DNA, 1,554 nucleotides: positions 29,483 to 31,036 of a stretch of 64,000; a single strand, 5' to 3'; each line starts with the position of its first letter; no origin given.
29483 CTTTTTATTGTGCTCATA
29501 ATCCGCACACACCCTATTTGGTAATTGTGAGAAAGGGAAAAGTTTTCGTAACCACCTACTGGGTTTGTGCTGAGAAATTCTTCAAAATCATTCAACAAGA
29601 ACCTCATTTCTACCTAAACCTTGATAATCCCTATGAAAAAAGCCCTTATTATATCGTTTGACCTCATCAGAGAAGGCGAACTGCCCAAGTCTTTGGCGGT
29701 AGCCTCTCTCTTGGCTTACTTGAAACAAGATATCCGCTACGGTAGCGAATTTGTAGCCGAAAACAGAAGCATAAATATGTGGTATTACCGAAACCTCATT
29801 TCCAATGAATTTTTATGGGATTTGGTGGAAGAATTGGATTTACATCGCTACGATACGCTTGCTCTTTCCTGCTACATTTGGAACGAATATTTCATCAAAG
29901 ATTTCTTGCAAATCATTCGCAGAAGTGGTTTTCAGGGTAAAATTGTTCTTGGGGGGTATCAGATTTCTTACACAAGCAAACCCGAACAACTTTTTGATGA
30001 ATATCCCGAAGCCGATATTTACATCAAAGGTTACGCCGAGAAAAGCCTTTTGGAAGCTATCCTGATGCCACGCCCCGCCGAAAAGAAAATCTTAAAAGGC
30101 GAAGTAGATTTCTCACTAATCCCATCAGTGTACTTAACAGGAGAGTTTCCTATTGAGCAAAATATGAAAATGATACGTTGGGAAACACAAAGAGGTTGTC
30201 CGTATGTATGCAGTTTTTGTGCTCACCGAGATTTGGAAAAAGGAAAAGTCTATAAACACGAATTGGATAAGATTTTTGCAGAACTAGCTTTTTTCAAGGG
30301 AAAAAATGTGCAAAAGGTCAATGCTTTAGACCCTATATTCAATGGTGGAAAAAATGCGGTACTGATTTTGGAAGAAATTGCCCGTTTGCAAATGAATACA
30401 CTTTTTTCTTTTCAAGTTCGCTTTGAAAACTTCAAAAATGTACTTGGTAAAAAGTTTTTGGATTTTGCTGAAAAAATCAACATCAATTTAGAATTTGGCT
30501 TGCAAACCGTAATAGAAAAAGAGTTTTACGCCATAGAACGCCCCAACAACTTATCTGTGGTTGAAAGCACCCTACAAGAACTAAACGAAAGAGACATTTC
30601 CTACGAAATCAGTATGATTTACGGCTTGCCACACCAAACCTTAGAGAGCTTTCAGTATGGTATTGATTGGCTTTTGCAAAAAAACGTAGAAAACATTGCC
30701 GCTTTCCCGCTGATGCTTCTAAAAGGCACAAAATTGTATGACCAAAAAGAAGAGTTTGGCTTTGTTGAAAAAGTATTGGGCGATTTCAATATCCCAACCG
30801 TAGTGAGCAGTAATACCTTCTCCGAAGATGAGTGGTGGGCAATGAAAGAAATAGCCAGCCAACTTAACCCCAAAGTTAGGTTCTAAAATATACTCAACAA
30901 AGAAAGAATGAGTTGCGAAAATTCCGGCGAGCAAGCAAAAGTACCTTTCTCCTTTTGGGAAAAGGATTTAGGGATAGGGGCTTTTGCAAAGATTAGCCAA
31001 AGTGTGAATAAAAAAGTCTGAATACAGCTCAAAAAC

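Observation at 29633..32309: Radical SAM (B12-domain) + miniature TauD/TfdA dioxygenase + GRDP-like protein with a Cys-Trp-His tail: candidate uncharacterised modification system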

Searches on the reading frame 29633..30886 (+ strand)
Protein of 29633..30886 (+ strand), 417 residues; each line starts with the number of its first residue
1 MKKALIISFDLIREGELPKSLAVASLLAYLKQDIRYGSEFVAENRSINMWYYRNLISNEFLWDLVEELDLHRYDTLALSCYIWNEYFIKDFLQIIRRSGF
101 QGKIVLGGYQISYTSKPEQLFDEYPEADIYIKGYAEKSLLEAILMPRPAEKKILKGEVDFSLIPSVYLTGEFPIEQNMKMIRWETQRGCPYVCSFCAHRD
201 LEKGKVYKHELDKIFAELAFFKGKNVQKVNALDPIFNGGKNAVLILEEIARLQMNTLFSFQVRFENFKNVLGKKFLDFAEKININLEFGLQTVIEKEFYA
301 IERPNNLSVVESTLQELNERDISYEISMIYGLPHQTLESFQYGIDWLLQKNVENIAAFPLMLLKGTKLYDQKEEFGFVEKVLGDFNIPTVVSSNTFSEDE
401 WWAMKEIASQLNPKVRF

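Call 3: search_protein_families(library=pfam, proteins=[window:29633-30886:+], max_evalue=0.1)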
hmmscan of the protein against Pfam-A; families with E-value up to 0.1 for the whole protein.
window:29633-30886:+ (417 aa): 2 families
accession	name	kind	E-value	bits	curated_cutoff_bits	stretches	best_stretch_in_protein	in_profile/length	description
PF04055.27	Radical_SAM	-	1.8e-08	35.2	29.5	1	184-342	2-161/166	Radical SAM superfamily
PF02310.24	B12-binding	-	1.4e-05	25.4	32.1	1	63-141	42-119/121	B12 binding domain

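Call 4: search_protein_families(library=ncbifam, proteins=[window:29633-30886:+], max_evalue=0.1)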
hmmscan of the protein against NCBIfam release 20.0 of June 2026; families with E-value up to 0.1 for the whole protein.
window:29633-30886:+ (417 aa): 28 families (the best 25 are shown)
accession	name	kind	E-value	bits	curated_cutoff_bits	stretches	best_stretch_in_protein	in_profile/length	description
NF033712.0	B12_rSAM_KedN5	subfamily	1.3e-26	93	700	2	159-405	169-424/624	KedN5 family methylcobalamin-dependent radical SAM C-methyltransferase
TIGR04072.2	rSAM_ladder_B12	equivalog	7.2e-15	54.6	360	1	88-379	86-379/443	lipid biosynthesis B12-binding/radical SAM protein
NF006067.1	PRK08208.1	equivalog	7.1e-12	45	380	1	276-373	141-240/427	STM4012 family radical SAM protein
TIGR01212.1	TIGR01212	equivalog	1.2e-10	41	180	1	275-371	129-226/302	tRNA modification radical SAM protein MnmL/YtqA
TIGR04013.1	B12_SAM_MJ_1487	hypoth_equivalog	2.5e-10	39.8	251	2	89-218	57-189/382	TIGR04013 family B12-binding domain/radical SAM domain-containing protein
TIGR00538.1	hemN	equivalog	9.4e-09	34.6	324.95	1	275-360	153-240/454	oxygen-independent coproporphyrinogen III oxidase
TIGR04295.1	B12_rSAM_oligo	hypoth_equivalog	9.5e-09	34.4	400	1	182-270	202-284/422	TIGR04295 family B12-binding domain-containing radical SAM protein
NF038361.1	rSAM_Sden_1168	equivalog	1.9e-08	33.3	575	1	177-377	279-478/560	Sden_1168 family B12-binding radical SAM P-methyltransferase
TIGR04479.1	bcpD_PhpK_rSAM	subfamily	3.3e-08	32.3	600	1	172-376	233-435/504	PhpK family radical SAM P-methyltransferase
TIGR04385.1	B12_rSAM_cofa1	equivalog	6.8e-08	32.1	450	1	93-263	91-280/438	B12 lower ligand biosynthesis radical SAM protein BzaD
TIGR04107.1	rSAM_HutW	equivalog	4.4e-07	29.1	400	1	189-373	49-243/419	heme anaerobic degradation radical SAM methyltransferase ChuW/HutW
NF050148.1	rSAM_ApyD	equivalog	5.4e-06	25.1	750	1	171-345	189-361/645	RiPP biosynthesis radical SAM protein ApyD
TIGR01125.1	TIGR01125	equivalog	5.6e-06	25.7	356.95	1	281-372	245-338/432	30S ribosomal protein S12 methylthiotransferase RimO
TIGR03471.1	HpnJ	equivalog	9.1e-06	24.8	577.6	1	183-380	200-395/472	hopanoid biosynthesis associated radical SAM protein HpnJ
NF045585.1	rSAM_slr0320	equivalog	9.4e-06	24.4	775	1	151-277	206-337/511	photosystem II high light acclimation radical SAM protein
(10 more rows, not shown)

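Call 22: find_homologous_proteins(query=window:29633-30886:+)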
Query window:29633-30886:+ (417 aa): 996 proteins with E <= 0.001 among 6917 candidates; the best 120 are listed.
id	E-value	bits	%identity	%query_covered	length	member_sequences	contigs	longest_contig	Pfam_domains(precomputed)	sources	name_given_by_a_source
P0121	7.2e-262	886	93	100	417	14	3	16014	PF04055.28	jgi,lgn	jgi:radical SAM superfamily enzyme YgiQ (UPF0313 family)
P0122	1.4e-247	839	88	100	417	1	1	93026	PF04055.28,PF02310.25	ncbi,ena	-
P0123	1.9e-247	839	88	100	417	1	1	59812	PF04055.28,PF02310.25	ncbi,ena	-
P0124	7.1e-246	834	87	100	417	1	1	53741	PF04055.28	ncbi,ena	-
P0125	1.2e-240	817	86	100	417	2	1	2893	PF04055.28,PF02310.25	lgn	-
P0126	3.0e-150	519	57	100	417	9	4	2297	PF04055.28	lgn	-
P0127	5.4e-149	515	55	100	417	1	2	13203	PF04055.28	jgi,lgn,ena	jgi:radical SAM superfamily enzyme YgiQ (UPF0313 family)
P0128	6.7e-149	514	56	100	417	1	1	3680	PF04055.28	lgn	-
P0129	1.9e-147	510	55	100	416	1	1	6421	PF04055.28,PF02310.25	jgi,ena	-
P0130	1.2e-146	507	54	100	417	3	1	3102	PF04055.28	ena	-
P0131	9.8e-146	504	56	100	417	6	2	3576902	PF04055.28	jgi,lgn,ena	jgi:radical SAM superfamily enzyme YgiQ (UPF0313 family)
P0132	3.5e-145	502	56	100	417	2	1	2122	PF04055.28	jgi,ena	-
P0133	1.9e-141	490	53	100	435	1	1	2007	PF04055.28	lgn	-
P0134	4.0e-140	486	54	99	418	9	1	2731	PF04055.28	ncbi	-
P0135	6.0e-140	485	54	100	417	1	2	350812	PF04055.28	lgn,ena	-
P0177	1.8e-125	437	51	100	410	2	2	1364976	PF04055.28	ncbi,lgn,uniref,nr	ncbi:B12-binding domain-containing radical SAM protein [Dokdonia pacifica]|uniref:B12-binding domain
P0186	2.5e-124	434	49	99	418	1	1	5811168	PF04055.28,PF02310.25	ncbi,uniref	ncbi:radical SAM protein [Roseivirga sp. BDSF3-8]|uniref:B12-binding domain-containing radical SAM p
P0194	3.1e-122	427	48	100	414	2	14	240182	PF04055.28,PF02310.25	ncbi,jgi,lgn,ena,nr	ncbi:MAG TPA: radical SAM protein [Bacteroidia bacterium]|nr:radical SAM protein [Bacteroidia bacter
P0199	8.1e-122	425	48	100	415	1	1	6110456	PF04055.28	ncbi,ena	-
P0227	5.1e-118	413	46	100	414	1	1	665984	PF04055.28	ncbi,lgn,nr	ncbi:MAG: radical SAM protein [Bacteroidota bacterium]|nr:radical SAM protein [Bacteroidota bacteriu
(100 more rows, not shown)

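Call 23: find_encoding_contigs(protein=P0131, flank=6000, max_places=2)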
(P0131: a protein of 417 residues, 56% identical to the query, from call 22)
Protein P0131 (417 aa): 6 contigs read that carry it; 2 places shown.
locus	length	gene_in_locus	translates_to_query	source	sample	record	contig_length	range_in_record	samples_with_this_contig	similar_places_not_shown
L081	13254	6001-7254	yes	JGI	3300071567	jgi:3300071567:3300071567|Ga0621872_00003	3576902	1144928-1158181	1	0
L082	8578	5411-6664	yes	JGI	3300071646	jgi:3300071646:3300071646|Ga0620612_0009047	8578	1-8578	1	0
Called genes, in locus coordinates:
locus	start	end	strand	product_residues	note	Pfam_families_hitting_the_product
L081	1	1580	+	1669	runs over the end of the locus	-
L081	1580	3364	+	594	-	PF04851:ResIII (weak), PF05970:PIF1 (weak), PF13086:AAA_11, PF13245:AAA_19, PF13604:AAA_30, PF09848:SLFN-g3_helicase (weak), PF13086:AAA_11, PF13087:AAA_12 (weak), +1 more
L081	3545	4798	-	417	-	-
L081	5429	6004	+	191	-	PF01712:dNK (faint), PF02223:Thymidylate_kin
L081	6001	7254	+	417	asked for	PF04055:Radical_SAM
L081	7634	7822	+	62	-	-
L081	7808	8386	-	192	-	-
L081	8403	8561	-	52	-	-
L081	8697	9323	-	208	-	PF13302:Acetyltransf_3, PF00583:Acetyltransf_1 (weak)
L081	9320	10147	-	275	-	-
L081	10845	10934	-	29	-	-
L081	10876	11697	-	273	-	PF22945:LEM-3_GIY-YIG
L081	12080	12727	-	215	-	PF13532:2OG-FeII_Oxy_2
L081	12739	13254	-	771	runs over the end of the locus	-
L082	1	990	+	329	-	?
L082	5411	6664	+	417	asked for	PF04055:Radical_SAM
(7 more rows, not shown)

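Call 24: find_encoding_contigs(protein=P0177, flank=6000, max_places=2)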
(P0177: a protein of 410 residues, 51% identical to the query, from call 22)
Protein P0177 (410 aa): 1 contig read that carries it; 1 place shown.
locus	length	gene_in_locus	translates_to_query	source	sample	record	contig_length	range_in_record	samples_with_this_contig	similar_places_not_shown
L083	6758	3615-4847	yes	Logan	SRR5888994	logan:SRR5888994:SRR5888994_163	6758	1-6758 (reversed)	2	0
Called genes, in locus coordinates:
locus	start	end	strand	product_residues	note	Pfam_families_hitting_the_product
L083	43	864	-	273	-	PF00106:adh_short, PF13561:adh_short_C2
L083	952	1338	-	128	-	-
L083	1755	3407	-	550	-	PF02463:SMC_N, PF13175:AAA_15, PF13476:AAA_23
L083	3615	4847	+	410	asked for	PF04055:Radical_SAM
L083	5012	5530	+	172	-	-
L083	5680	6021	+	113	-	-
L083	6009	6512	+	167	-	-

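Call 25: find_encoding_contigs(protein=P0186, flank=6000, max_places=2)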
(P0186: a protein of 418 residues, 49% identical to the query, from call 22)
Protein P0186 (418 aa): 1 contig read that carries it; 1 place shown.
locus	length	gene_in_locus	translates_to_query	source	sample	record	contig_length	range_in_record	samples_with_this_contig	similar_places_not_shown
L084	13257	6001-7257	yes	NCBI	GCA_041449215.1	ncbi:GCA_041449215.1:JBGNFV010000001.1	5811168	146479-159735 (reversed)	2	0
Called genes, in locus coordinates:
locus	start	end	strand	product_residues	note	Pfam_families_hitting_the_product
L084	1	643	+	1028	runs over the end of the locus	PF04313:HSDR_N, PF04851:ResIII, PF18766:SWI2_SNF2, PF22679:T1R_D3-like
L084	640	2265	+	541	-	PF02384:N6_Mtase, PF07669:Eco57I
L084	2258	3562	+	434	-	PF01420:Methylase_S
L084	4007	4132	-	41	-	-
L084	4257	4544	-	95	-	-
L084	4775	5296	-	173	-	-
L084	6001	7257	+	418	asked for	PF02310:B12-binding (weak), PF04055:Radical_SAM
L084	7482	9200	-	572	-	-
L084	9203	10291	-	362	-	-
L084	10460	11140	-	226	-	-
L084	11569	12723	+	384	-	PF01400:Astacin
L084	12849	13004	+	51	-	-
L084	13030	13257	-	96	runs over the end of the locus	-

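Call 26: search_protein_families(library=padloc, proteins=[window:29633-30886:+], max_evalue=0.01)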
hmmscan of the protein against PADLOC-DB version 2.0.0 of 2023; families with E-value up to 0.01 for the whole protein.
window:29633-30886:+ (417 aa): 1 family
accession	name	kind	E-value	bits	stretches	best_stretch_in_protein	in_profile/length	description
PDLC04689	PDC-M51A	-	1.6e-132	440.3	1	2-413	5-413/420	-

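Call 29: search_protein_families(library=padloc, proteins=[L081:5429-6004:+, L081:7634-7822:+, L081:3545-4798:-, L083:5012-5530:+, L083:5680-6021:+, L083:1755-3407:-, L084:4775-5296:-, L084:7482-9200:-], max_evalue=1)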
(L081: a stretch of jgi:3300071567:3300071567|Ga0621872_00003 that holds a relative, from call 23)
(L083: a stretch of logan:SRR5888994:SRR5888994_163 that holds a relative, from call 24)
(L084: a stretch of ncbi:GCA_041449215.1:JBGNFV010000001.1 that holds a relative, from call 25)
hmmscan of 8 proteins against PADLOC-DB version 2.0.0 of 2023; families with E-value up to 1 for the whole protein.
L081:5429-6004:+ (191 aa): 3 families
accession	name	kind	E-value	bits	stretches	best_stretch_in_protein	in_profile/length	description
PDLC04690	PDC-M51B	-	3.5e-22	77.1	1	7-176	4-171/191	-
PDLC02911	VakA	-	1e-13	50.2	1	7-183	4-156/163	-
PDLC04140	mad8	-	0.017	12.6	1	5-35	27-57/314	mads_8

L081:7634-7822:+ (62 aa): 2 families
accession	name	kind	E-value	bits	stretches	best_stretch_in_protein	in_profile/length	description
PDLC01247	DEDDh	-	7.1e-05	21.5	1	11-46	60-90/139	"CAS-I,CAS-II,CAS-III,CAS-IV,CAS-V,CAS-VI; associated"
PDLC05027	PDC-S48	-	0.00023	18.3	1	25-51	85-111/411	-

L081:3545-4798:- (417 aa): 0 families

L083:5012-5530:+ (172 aa): 0 families

L083:5680-6021:+ (113 aa): 0 families

L083:1755-3407:- (550 aa): 39 families (the best 25 are shown)
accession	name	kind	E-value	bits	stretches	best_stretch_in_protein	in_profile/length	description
PDLC04135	mad3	-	2.1e-29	101.2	1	1-517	1-348/374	mads_3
PDLC02335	AbiLi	-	3.3e-08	31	1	1-504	49-243/326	AbiLi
PDLC02979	AriA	-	3.7e-07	28.3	1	1-347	1-264/373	-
PDLC00298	PtuA1|PtuA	-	3.1e-06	24.5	1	2-44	3-45/423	AAA ATPase domain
PDLC02980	AriA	-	8.2e-06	24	2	24-46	1-23/304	-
PDLC04178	HEC-01A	-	9.2e-06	22.9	1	2-46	9-52/399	-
PDLC00278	PtuA1|PtuA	-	1.1e-05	23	1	2-47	3-48/436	AAA ATPase domain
PDLC00082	GajA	-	1.2e-05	22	1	2-181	3-184/694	AAA ATPase domain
PDLC03863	LmuB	-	2.2e-05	21.4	1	278-408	360-500/610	-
PDLC00102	GajA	-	2.2e-05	21.2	1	2-48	3-49/532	AAA ATPase domain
PDLC00279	PtuA1|PtuA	-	3e-05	21.3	1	2-64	6-67/416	AAA ATPase domain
PDLC00069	GajA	-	3e-05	20.6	1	3-58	4-60/687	AAA ATPase domain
PDLC00271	PtuA1|PtuA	-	3.6e-05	21.5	1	2-45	3-46/421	AAA ATPase domain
PDLC04146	HEC-02B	-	4.4e-05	20.7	1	1-46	1-46/344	-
PDLC00063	GajA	-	4.7e-05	20.2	1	2-160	3-150/679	AAA ATPase domain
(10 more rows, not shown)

L084:4775-5296:- (173 aa): 1 family
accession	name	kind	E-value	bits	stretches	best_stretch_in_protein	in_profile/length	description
PDLC04140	mad8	-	0.0099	13.4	1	2-117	23-101/314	mads_8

L084:7482-9200:- (572 aa): 0 families

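Call 47: find_encoding_contigs(protein=P0122, flank=5000, max_places=1)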
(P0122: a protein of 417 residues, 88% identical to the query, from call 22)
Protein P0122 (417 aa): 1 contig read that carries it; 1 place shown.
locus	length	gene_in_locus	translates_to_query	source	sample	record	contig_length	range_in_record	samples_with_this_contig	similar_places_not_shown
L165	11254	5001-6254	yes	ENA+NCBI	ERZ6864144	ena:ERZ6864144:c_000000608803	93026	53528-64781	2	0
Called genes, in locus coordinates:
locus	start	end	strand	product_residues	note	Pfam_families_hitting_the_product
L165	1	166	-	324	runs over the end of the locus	PF02401:LYTB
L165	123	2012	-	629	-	PF00005:ABC_tran, PF13555:AAA_29 (faint), PF13304:AAA_21 (faint), PF12848:ABC_tran_Xtn, PF02463:SMC_N (weak), PF00005:ABC_tran, PF16326:ABC_tran_CTD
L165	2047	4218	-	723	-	-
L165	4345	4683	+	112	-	-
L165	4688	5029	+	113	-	-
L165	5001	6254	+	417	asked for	PF02310:B12-binding (weak), PF04055:Radical_SAM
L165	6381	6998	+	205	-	PF02668:TauD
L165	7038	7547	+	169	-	PF27765:UCP032817-like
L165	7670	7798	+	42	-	-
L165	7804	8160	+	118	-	-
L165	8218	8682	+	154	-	-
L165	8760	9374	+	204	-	-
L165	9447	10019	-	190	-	PF00795:CN_hydrolase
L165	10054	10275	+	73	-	-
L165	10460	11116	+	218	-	-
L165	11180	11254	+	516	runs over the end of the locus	PF00072:Response_reg, PF08665:PglZ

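Call 48: find_encoding_contigs(protein=P0199, flank=5000, max_places=1)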
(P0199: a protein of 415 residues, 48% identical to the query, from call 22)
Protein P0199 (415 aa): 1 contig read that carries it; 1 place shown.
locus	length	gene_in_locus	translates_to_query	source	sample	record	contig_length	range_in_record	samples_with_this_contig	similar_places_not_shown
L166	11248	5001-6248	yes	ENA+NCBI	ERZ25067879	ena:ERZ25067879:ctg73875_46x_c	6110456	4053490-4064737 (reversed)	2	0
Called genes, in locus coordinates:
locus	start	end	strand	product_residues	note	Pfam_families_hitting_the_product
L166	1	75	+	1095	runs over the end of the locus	PF02384:N6_Mtase (weak), PF07669:Eco57I (faint), PF18135:Type_ISP_C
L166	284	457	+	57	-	-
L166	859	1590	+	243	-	-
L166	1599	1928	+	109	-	PF07282:Cas12f1-like_TNB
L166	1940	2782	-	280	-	PF00950:ABC-3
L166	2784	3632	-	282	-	PF00005:ABC_tran, PF13304:AAA_21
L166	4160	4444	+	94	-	PF04365:BrnT_toxin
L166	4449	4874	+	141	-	-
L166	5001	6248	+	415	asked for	PF04055:Radical_SAM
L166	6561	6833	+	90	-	PF02583:Trns_repr_metal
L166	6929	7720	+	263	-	PF02654:CobS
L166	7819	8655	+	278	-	-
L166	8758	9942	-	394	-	PF00871:Acetate_kinase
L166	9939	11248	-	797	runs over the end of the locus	PF09364:XFP_N, PF03894:XFP, PF09363:XFP_C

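Call 49: find_encoding_contigs(protein=P0194, flank=5000, max_places=2)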
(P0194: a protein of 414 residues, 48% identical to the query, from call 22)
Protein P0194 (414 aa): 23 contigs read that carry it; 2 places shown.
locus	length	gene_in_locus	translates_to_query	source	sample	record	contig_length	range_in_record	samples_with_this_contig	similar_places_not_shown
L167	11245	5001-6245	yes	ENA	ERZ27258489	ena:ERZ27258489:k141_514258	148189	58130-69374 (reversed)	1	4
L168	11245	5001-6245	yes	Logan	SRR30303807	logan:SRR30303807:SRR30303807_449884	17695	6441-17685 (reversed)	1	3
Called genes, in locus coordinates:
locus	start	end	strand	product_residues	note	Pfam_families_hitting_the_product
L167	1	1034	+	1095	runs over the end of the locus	PF14870:PSII_BNR, PF15902:Sortilin-Vps10 (faint), PF14870:PSII_BNR, PF19081:Ig_7, PF18962:Por_Secre_tail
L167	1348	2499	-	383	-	-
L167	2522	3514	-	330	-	PF13280:WYL, PF25583:WCX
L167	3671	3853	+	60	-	-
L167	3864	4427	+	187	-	PF01936:NYN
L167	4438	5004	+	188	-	PF01712:dNK, PF02223:Thymidylate_kin, PF13521:AAA_28 (weak), PF01202:SKI (faint), PF13207:AAA_17 (faint)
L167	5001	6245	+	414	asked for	PF02310:B12-binding (weak), PF04055:Radical_SAM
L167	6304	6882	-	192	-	-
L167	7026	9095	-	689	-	PF00580:UvrD-helicase, PF13245:AAA_19, PF13087:AAA_12 (faint), PF13361:UvrD_C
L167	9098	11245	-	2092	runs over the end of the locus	PF00270:DEAD, PF04851:ResIII (faint), PF00271:Helicase_C, PF09369:MZB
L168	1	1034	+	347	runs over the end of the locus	?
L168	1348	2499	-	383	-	-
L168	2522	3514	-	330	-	PF13280:WYL, PF25583:WCX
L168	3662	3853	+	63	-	-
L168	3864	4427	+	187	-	PF01936:NYN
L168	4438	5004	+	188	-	PF01712:dNK, PF02223:Thymidylate_kin, PF13521:AAA_28 (weak), PF01202:SKI (faint), PF13207:AAA_17 (faint)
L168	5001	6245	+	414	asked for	PF02310:B12-binding (weak), PF04055:Radical_SAM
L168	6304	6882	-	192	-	-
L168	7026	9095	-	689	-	PF00580:UvrD-helicase, PF13245:AAA_19, PF13087:AAA_12 (faint), PF13361:UvrD_C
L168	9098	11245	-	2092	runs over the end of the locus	PF00270:DEAD, PF04851:ResIII (faint), PF00271:Helicase_C, PF09369:MZB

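Call 50: find_encoding_contigs(protein=P0227, flank=5000, max_places=1)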
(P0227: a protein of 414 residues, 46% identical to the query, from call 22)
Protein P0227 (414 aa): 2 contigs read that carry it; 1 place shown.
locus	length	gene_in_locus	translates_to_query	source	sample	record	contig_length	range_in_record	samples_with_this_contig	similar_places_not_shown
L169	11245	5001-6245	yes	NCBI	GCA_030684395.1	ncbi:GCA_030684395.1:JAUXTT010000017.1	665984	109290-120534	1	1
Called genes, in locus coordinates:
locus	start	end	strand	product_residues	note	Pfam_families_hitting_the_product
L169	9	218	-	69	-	PF02609:Exonuc_VII_S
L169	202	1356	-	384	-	PF13742:tRNA_anti_2, PF02601:Exonuc_VII_L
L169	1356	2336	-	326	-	PF13482:RNase_H_2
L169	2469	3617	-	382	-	-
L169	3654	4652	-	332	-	PF13280:WYL, PF25583:WCX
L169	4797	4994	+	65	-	-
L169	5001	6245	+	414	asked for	PF04055:Radical_SAM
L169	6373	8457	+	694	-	-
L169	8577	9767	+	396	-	PF09565:RE_NgoFVII, PF13091:PLDc_2 (weak)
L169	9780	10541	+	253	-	-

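Call 78: search_solved_structures(query=window:29633-30886:+, max_evalue=0.01)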
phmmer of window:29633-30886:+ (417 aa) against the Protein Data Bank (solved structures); distinct sequences matched with E-value up to 0.01: 2.
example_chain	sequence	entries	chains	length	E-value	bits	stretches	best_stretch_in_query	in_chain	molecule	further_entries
9n1b_A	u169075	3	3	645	3.1e-20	75.7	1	71-378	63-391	Radical SAM protein | Radical SAM enzyme CysS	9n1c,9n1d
7kdx_A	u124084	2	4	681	1.2e-13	54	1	181-369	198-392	Methyltransferase TokK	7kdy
